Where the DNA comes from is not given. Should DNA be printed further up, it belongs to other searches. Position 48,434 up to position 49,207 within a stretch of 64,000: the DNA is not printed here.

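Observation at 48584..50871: Maf-family flagellin glycosyltransferase coupled to an unknown upstream partner gene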

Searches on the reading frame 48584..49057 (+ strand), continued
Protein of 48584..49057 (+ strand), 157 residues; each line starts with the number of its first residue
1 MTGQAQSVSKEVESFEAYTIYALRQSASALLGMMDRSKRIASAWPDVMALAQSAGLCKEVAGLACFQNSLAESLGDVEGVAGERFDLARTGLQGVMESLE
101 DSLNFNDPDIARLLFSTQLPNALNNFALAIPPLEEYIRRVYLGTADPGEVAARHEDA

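Call 100: list_cluster_members(proteins=[P0001, P0002, P0123, P0004, P0013, P0017, P0136, P0149])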
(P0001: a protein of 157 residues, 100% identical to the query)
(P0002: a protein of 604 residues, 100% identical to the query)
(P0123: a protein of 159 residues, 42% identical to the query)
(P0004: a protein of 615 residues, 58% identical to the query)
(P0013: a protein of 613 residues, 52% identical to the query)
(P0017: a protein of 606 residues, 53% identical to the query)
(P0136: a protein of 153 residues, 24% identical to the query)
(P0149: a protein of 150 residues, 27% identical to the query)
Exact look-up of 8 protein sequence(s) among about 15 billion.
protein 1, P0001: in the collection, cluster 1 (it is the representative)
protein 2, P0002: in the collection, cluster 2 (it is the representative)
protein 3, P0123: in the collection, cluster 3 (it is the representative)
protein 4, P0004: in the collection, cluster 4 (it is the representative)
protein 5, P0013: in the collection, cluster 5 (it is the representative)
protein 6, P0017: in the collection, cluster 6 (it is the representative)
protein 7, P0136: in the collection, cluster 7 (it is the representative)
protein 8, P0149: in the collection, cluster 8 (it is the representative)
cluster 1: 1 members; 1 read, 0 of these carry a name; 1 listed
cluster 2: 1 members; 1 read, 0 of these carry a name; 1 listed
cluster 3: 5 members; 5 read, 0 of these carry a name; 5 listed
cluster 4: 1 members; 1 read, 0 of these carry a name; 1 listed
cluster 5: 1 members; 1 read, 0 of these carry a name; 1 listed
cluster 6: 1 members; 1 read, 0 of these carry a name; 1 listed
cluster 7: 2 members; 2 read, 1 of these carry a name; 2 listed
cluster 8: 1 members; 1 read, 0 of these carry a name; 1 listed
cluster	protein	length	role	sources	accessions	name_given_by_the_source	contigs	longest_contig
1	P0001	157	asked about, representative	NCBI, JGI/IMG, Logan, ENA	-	-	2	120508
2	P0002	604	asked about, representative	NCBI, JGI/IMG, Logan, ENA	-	-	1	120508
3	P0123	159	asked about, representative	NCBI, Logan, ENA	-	-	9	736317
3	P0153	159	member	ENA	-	-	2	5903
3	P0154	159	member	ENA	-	-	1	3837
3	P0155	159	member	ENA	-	-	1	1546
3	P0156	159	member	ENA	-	-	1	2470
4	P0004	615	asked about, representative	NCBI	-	-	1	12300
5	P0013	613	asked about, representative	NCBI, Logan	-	-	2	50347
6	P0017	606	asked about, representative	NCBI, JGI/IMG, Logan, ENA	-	-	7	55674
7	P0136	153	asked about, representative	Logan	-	-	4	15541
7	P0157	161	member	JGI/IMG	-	hypothetical protein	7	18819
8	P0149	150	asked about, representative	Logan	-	-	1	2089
